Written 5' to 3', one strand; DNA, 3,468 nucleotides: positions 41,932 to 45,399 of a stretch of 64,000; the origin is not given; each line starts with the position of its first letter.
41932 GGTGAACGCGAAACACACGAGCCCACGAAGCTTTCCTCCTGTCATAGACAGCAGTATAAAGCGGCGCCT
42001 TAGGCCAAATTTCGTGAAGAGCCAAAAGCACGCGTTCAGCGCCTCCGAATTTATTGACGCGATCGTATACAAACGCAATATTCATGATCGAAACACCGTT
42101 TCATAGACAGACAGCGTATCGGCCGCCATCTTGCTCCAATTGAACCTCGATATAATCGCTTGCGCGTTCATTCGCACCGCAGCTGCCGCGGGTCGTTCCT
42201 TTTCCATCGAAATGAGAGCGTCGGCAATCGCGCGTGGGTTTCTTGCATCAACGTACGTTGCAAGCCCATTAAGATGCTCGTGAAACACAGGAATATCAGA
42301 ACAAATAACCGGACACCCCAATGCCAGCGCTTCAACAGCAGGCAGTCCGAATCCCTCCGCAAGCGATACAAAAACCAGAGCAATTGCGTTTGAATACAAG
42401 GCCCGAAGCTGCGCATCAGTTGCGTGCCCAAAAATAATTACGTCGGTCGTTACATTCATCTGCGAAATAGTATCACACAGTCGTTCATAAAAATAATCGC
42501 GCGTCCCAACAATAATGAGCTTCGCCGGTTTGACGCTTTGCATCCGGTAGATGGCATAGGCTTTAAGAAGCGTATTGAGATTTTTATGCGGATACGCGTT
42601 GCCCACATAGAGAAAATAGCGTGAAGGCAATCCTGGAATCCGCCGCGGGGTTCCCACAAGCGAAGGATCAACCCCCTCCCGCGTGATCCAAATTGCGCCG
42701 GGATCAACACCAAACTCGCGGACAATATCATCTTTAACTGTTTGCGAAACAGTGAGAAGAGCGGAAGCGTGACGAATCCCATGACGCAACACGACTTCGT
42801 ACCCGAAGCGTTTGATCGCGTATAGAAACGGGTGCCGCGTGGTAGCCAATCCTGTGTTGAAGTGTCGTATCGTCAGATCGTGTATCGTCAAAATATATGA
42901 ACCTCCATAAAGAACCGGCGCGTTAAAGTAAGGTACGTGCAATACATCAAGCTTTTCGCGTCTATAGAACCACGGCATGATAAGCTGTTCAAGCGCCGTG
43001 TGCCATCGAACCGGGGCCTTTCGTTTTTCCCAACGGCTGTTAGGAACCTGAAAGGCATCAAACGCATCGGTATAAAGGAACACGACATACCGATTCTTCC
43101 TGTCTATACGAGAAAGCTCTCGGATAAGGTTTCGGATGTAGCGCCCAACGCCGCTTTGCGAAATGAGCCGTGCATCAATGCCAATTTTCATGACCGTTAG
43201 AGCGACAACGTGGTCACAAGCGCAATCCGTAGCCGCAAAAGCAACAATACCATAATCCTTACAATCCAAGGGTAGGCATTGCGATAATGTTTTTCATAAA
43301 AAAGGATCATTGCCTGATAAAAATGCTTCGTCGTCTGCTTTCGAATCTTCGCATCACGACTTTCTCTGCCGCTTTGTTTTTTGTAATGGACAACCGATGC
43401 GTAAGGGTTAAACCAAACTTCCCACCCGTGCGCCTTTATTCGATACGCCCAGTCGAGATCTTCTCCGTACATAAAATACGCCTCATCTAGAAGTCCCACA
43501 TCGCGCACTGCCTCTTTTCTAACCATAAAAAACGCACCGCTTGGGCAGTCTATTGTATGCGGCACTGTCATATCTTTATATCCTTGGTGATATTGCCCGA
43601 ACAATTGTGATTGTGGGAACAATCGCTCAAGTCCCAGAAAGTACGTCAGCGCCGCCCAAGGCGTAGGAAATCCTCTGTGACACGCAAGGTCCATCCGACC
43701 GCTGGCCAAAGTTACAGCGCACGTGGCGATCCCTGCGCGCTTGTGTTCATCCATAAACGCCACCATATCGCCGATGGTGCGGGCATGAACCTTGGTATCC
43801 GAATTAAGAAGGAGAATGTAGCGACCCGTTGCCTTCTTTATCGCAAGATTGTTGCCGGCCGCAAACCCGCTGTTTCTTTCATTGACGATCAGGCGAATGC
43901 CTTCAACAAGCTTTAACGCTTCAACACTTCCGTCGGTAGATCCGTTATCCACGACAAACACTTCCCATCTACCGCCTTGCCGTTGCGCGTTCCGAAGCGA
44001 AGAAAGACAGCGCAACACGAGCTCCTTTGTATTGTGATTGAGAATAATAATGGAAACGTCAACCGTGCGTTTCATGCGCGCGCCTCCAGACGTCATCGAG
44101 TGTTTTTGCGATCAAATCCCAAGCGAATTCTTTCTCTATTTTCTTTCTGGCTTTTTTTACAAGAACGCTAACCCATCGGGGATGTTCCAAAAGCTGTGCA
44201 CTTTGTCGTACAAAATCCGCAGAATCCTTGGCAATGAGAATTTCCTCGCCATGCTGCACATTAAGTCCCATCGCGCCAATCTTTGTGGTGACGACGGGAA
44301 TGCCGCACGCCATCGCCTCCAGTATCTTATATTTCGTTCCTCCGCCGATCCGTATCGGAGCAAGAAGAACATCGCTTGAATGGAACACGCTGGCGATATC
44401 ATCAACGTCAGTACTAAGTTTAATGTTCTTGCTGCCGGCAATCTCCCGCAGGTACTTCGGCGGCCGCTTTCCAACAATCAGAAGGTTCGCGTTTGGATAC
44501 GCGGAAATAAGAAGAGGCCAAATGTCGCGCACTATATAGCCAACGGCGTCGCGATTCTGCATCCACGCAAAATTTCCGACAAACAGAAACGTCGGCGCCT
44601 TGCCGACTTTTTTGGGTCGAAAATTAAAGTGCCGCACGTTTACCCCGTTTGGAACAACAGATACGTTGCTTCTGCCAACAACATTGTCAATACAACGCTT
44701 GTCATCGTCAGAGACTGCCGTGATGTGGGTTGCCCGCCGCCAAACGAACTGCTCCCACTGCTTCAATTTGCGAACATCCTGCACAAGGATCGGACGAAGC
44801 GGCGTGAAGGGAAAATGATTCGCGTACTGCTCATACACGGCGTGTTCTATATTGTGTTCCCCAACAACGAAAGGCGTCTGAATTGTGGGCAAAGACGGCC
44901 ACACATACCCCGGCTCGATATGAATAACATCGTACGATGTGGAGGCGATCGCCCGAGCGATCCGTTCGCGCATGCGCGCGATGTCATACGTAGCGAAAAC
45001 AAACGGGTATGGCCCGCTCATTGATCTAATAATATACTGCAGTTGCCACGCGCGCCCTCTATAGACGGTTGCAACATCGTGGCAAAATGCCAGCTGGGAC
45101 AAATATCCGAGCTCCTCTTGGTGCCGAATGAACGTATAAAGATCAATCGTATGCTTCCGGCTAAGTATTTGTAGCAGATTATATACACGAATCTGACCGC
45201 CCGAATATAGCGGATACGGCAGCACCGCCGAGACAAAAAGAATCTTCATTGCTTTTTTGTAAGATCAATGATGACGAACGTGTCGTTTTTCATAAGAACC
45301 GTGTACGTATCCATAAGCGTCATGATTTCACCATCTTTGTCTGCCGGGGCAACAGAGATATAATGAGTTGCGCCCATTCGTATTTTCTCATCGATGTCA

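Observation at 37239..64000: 27-kb GT-C-rich glycan assembly island with no recognisable exporter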

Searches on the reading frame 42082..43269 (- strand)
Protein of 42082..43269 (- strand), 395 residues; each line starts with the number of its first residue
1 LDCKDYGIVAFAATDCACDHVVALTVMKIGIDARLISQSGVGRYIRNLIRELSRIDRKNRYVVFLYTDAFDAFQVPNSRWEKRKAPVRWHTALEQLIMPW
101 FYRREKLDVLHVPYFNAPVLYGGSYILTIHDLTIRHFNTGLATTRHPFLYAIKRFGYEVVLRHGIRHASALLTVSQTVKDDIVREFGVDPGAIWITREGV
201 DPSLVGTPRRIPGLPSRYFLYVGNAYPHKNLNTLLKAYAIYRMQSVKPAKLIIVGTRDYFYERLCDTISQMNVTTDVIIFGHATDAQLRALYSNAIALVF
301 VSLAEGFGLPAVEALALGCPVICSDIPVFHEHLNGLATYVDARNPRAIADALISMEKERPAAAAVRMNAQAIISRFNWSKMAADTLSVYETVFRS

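Call 3: search_protein_families(library=pfam, proteins=[window:42082-43269:-], max_evalue=0.01)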
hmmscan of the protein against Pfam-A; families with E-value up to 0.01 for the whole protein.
window:42082-43269:- (395 aa): 7 families
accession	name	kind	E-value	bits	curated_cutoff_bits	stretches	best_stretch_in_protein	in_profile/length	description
PF00534.26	Glycos_transf_1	-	4.8e-28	98.3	26.4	1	216-370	15-170/172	Glycosyl transferases group 1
PF13692.12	Glyco_trans_1_4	-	2.8e-21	76.7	27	1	217-355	2-139/142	Glycosyl transferases group 1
PF13439.12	Glyco_transf_4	-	3.5e-12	47.1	28.5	1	39-203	2-169/170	Glycosyltransferase Family 4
PF20706.3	GT4-conflict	-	1.2e-11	44.7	26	1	167-374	146-356/385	Family 4 Glycosyltransferase in conflict systems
PF13579.12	Glyco_trans_4_4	-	2.1e-06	28.6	29.7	1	40-191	2-150/158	Glycosyl transferase 4-like domain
PF13524.12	Glyco_trans_1_2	-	0.0002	21.7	25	1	277-385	29-142/144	Glycosyl transferase-like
PF08323.17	Glyco_transf_5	-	0.002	18.3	22.7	1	122-186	158-228/239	Starch synthase catalytic domain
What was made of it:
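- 42082..43269 (-): g5: GT4 glycosyltransferase, 395 aa. The TTG start is uncertain. Glycos_transf_1, 98 bits, plus Glyco_transf_4 (call 3).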

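Call 67: search_protein_families(library=ncbifam, proteins=[window:42082-43269:-], max_evalue=0.00001)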
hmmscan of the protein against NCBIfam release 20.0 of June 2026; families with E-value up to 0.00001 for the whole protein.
window:42082-43269:- (395 aa): 19 families
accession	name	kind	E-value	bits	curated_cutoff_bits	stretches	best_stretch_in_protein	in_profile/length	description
TIGR04047.1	MSMEG_0565_glyc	hypoth_equivalog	3.3e-32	112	259.85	1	163-390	134-372/373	MSMEG_0565 family glycosyltransferase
NF041010.1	glycosy_Agl16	equivalog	4.5e-17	62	575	1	104-392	71-351/352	glycosylation protein Agl16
TIGR03449.1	mycothiol_MshA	equivalog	3.9e-14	52.4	462.5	1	166-392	163-403/406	D-inositol-3-phosphate glycosyltransferase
NF041876.1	EPS_EpsE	equivalog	6.3e-14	52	400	1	165-382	159-386/389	exopolysaccharide biosynthesis GT4 family glycosyltransferase EpsE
TIGR03999.1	thiol_BshA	equivalog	2.8e-13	49.6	273.7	1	103-392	81-373/375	N-acetyl-alpha-D-glucosaminyl L-malate synthase BshA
TIGR03088.1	stp2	hypoth_equivalog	3.2e-11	42.9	409.05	1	218-392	196-373/374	TIGR03088 family PEP-CTERM/XrtA system glycosyltransferase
NF053787.1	GlcN_PG_synth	equivalog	4.7e-11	42.1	480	1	217-393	198-360/361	N-acetylglucosaminyl phosphatidylglycerol synthase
NF038295.1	EPS_HpsP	equivalog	1.6e-10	40.6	550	1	217-392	208-387/388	hormogonium polysaccharide biosynthesis glycosyltransferase HpsP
NF038255.1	exopoly_VpsD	equivalog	1.6e-10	40.4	300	1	244-383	230-370/381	VpsD family glycosyltransferase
TIGR02149.1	glgA_Coryne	subfamily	2.1e-10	40.3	302.4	1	160-392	137-390/391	glycogen synthase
NF050063.1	ProtGlycPglJ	equivalog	4e-10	39.4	500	1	159-386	136-360/363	N-acetylgalactosamine-N,N'-diacetylbacillosaminyl-diphospho-undecaprenol 4-alpha-N-acetylgalactosaminyltransferase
TIGR04157.1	glyco_rSAM_CFB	subfamily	5.3e-09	35.6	400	1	219-327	230-333/406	TIGR04157 family glycosyltransferase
NF053513.1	Gtran_IagA_BgsA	equivalog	5.9e-09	35.4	460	1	268-392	209-331/333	LTA glycolipid anchor biosynthesis glycosyltransferase, IagA/BgsA family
NF046085.1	XrtY_assoc_Gly1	equivalog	6.5e-08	31.8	400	1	228-393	221-385/387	XrtY-associated glycosyltransferase XYAG1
NF038229.1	Glyco4_Geo_Pelo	equivalog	6e-07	28.8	400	1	161-393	103-337/338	GPMC system family 4 glycosyltransferase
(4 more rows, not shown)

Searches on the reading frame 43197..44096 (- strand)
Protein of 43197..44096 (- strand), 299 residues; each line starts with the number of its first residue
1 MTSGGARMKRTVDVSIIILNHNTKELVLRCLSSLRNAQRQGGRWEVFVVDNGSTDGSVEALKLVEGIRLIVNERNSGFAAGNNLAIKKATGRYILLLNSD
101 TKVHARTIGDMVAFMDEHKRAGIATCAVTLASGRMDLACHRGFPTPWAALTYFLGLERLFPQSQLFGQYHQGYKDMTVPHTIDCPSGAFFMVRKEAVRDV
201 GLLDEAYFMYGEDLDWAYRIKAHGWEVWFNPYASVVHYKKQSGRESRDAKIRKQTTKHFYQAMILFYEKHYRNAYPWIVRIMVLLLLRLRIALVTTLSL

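Call 3: search_protein_families(library=pfam, proteins=[window:43197-44096:-], max_evalue=0.01)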
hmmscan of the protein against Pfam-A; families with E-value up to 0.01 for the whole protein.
window:43197-44096:- (299 aa): 6 families
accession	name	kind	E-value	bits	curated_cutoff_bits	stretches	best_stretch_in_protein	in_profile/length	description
PF00535.33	Glycos_transf_2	-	7e-27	94.8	23.3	1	15-128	1-116/168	Glycosyl transferase family 2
PF13641.12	Glyco_tranf_2_3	-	1.3e-18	68.3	27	1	14-252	3-226/230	Glycosyltransferase like family 2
PF13632.12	Glyco_trans_2_3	-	2.5e-11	44.2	27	1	93-289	1-182/198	Glycosyl transferase family group 2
PF13506.12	Glyco_transf_21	-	2.1e-06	27.8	21.7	1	85-234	25-151/174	Glycosyl transferase family 21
PF10111.15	Glyco_tranf_2_2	-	0.00037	20.5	27.3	0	35-105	20-96/276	Glycosyltransferase like family 2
PF13704.12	Glyco_tranf_2_4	-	0.0047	17.8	27.5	0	38-100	14-81/98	Glycosyl transferase family 2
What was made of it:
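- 43197..44096 (-): g6: GT2 glycosyltransferase, 299 aa, with a hydrophobic C-terminus. Glycos_transf_2, 94.8 bits (call 3).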

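Call 67: search_protein_families(library=ncbifam, proteins=[window:43197-44096:-], max_evalue=0.00001)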
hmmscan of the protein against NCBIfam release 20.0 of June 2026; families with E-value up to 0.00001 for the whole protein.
window:43197-44096:- (299 aa): 13 families
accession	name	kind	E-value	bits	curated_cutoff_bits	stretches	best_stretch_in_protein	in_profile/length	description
TIGR03965.1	mycofact_glyco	equivalog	3.4e-20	72.3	280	2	9-129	71-193/467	mycofactocin biosynthesis glycosyltransferase MftF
NF041875.1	EPS_EpsD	equivalog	7.8e-20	71.5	370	1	14-242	1-211/325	exopolysaccharide biosynthesis glycosyltransferase EpsD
NF038302.1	EPS_HpsE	equivalog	3e-17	62.6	300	1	12-238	1-223/307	hormogonium polysaccharide biosynthesis glycosyltransferase HpsE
TIGR03937.1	PgaC_IcaA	equivalog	5.2e-14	52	422.3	1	8-125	41-160/407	poly-beta-1,6-N-acetyl-D-glucosamine synthase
NF047683.1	TeichurnBiosyTuaG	equivalog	7e-14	52.1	400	1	11-122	5-118/252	teichuronic acid biosynthesis protein TuaG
TIGR01556.1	rhamnosyltran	subfamily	1.7e-13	50.4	200.55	1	190-238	153-201/281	rhamnosyltransferase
NF007482.0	PRK10073.1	equivalog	1e-11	44.5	423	1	8-129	2-123/334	glycosyltransferase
TIGR04283.1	glyco_like_mftF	equivalog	2e-11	43.9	182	1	14-128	1-111/221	TIGR04283 family arsenosugar biosynthesis glycosyltransferase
TIGR03111.1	glyc2_xrt_Gpos1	hypoth_equivalog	8e-10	38.1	363.95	1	10-130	47-171/439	TIGR03111 family XrtG-associated glycosyltransferase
TIGR04009.1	wcaE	equivalog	1.1e-08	34.6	369.2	1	14-117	3-108/248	colanic acid biosynthesis glycosyltransferase WcaE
NF053739.1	GlytfEpsEBac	equivalog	5.3e-08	32.2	450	1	14-127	3-119/265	glycosyltransferase EpsE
TIGR04242.1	nodulat_NodC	equivalog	3.9e-07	29.4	550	1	9-119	47-160/395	chitooligosaccharide synthase NodC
NF038299.1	EPS_HpsN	equivalog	4.1e-07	29.3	425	1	14-271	3-247/317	hormogonium polysaccharide biosynthesis glycosyltransferase HpsN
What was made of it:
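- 43197..44096 (-): Only generic EpsD-like NCBIfam matches (call 67).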

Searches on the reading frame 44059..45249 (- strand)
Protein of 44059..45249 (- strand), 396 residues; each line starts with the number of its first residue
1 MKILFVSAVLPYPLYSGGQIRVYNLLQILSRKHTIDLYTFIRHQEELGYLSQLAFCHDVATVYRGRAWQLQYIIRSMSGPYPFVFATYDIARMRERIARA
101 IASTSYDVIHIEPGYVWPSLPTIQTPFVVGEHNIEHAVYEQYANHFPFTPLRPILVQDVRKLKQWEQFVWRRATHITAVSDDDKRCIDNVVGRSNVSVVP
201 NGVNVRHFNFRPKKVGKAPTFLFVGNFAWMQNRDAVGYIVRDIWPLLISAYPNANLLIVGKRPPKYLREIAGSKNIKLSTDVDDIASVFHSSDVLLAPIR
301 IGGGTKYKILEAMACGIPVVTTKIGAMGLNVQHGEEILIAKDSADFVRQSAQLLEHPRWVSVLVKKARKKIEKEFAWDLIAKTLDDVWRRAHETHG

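Call 3: search_protein_families(library=pfam, proteins=[window:44059-45249:-], max_evalue=0.01)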
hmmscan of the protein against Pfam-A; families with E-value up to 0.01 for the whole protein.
window:44059-45249:- (396 aa): 5 families
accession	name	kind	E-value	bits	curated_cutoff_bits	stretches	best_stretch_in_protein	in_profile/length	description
PF13692.12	Glyco_trans_1_4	-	6.8e-27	94.9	27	1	219-355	2-141/142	Glycosyl transferases group 1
PF00534.26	Glycos_transf_1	-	2e-14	53.9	26.4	1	211-369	8-171/172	Glycosyl transferases group 1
PF13524.12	Glyco_trans_1_2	-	3.6e-12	46.9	25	1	252-384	13-142/144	Glycosyl transferase-like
PF13439.12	Glyco_transf_4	-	1.3e-10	42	28.5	1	17-205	3-168/170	Glycosyltransferase Family 4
PF13579.12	Glyco_trans_4_4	-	5.4e-05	24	29.7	1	86-202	60-158/158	Glycosyl transferase 4-like domain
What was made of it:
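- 44059..45249 (-): g7: GT4 glycosyltransferase, 396 aa. Glyco_trans_1_4, 94.9 bits (call 3).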

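Call 67: search_protein_families(library=ncbifam, proteins=[window:44059-45249:-], max_evalue=0.00001)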
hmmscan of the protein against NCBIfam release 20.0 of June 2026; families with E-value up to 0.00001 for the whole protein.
window:44059-45249:- (396 aa): 14 families
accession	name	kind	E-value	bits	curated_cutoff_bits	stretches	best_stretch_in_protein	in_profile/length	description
TIGR03087.1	stp1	hypoth_equivalog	1e-56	192.8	316.65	1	3-387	1-393/397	TIGR03087 family PEP-CTERM/XrtA system glycosyltransferase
TIGR03088.1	stp2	hypoth_equivalog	2.9e-15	56.2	409.05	1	178-390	142-372/374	TIGR03088 family PEP-CTERM/XrtA system glycosyltransferase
NF053787.1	GlcN_PG_synth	equivalog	5.6e-13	48.5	480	1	255-389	227-357/361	N-acetylglucosaminyl phosphatidylglycerol synthase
NF041010.1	glycosy_Agl16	equivalog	5.7e-13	48.4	575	1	144-388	105-348/352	glycosylation protein Agl16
TIGR03999.1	thiol_BshA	equivalog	7.9e-13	48.1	273.7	1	158-390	130-372/375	N-acetyl-alpha-D-glucosaminyl L-malate synthase BshA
TIGR02149.1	glgA_Coryne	subfamily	1.1e-09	38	302.4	1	161-389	132-388/391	glycogen synthase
NF041876.1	EPS_EpsE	equivalog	2.2e-09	37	400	1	307-384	310-389/389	exopolysaccharide biosynthesis GT4 family glycosyltransferase EpsE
TIGR03449.1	mycothiol_MshA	equivalog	4.8e-09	35.6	462.5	1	283-392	295-404/406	D-inositol-3-phosphate glycosyltransferase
NF038229.1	Glyco4_Geo_Pelo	equivalog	1.7e-08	33.9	400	1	283-389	229-334/338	GPMC system family 4 glycosyltransferase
TIGR04047.1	MSMEG_0565_glyc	hypoth_equivalog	2.7e-08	33.3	259.85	0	282-383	267-366/373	MSMEG_0565 family glycosyltransferase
TIGR04063.1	stp3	hypoth_equivalog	6.4e-08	31.9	442.05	1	163-390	148-394/397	TIGR04063 family PEP-CTERM/XrtA system glycosyltransferase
NF041139.1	TreT_Thcocales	equivalog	9.8e-08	31.2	775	1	265-383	282-401/412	trehalose synthase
NF047684.1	TeichurnBiosyTuaC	equivalog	1.2e-07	31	550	1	282-390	278-388/391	teichuronic acid biosynthesis protein TuaC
NF053513.1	Gtran_IagA_BgsA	equivalog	8.9e-06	24.9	460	0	309-390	252-330/333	LTA glycolipid anchor biosynthesis glycosyltransferase, IagA/BgsA family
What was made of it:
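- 44059..45249 (-): TIGR03087, 192.8 bits, below that model's cut-off (call 67).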
